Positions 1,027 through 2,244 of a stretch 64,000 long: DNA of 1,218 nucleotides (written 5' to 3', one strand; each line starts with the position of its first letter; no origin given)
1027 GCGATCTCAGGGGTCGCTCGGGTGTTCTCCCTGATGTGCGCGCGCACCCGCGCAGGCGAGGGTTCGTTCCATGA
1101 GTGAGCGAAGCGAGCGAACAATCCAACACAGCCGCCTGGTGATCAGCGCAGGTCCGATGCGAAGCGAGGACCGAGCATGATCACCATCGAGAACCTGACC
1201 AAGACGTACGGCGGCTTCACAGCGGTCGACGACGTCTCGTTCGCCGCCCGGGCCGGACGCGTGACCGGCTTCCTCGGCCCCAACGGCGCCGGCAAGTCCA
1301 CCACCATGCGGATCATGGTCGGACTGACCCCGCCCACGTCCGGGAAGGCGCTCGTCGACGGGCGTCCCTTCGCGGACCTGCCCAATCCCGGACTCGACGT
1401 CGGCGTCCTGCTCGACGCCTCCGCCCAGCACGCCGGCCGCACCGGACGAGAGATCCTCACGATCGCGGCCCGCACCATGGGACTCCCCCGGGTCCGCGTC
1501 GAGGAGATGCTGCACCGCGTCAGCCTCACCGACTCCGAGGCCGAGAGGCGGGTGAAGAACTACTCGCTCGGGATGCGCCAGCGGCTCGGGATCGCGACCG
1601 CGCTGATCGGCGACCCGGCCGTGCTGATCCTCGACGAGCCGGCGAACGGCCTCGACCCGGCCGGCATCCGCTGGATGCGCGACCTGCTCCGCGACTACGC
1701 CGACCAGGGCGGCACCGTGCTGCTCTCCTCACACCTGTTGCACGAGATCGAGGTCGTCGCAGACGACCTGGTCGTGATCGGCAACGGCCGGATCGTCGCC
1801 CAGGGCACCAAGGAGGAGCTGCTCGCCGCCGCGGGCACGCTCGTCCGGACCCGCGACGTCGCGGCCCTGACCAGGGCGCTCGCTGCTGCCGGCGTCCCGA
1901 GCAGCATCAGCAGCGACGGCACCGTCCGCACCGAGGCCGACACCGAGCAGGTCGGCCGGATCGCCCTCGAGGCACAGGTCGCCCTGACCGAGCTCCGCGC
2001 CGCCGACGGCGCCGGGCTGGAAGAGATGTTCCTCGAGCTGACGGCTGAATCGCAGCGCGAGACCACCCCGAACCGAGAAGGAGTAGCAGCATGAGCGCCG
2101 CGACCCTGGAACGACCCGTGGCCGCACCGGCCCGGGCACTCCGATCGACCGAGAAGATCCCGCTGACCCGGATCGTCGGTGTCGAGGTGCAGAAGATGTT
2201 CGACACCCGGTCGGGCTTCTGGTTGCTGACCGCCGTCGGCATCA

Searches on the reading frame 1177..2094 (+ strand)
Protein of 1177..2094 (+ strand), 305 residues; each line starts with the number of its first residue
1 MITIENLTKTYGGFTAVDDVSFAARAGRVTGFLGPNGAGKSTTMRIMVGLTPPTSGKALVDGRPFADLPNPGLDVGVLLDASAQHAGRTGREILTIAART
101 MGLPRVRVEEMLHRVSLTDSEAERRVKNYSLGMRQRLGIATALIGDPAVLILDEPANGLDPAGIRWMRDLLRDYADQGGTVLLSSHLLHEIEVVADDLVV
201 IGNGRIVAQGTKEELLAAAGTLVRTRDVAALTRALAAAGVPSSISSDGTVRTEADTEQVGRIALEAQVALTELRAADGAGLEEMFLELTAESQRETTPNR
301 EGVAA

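Call 64: search_protein_families(library=pfam, proteins=[window:1177-2094:+], max_evalue=0.0001)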
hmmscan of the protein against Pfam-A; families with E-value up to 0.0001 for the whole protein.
window:1177-2094:+ (305 aa): 2 families
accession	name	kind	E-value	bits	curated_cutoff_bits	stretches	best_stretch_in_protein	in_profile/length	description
PF00005.33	ABC_tran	-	1.1e-26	94.6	25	1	18-157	2-137/137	ABC transporter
PF13304.12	AAA_21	-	7.4e-13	49.7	27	1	123-188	232-300/304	AAA domain, putative AbiEii toxin, Type IV TA system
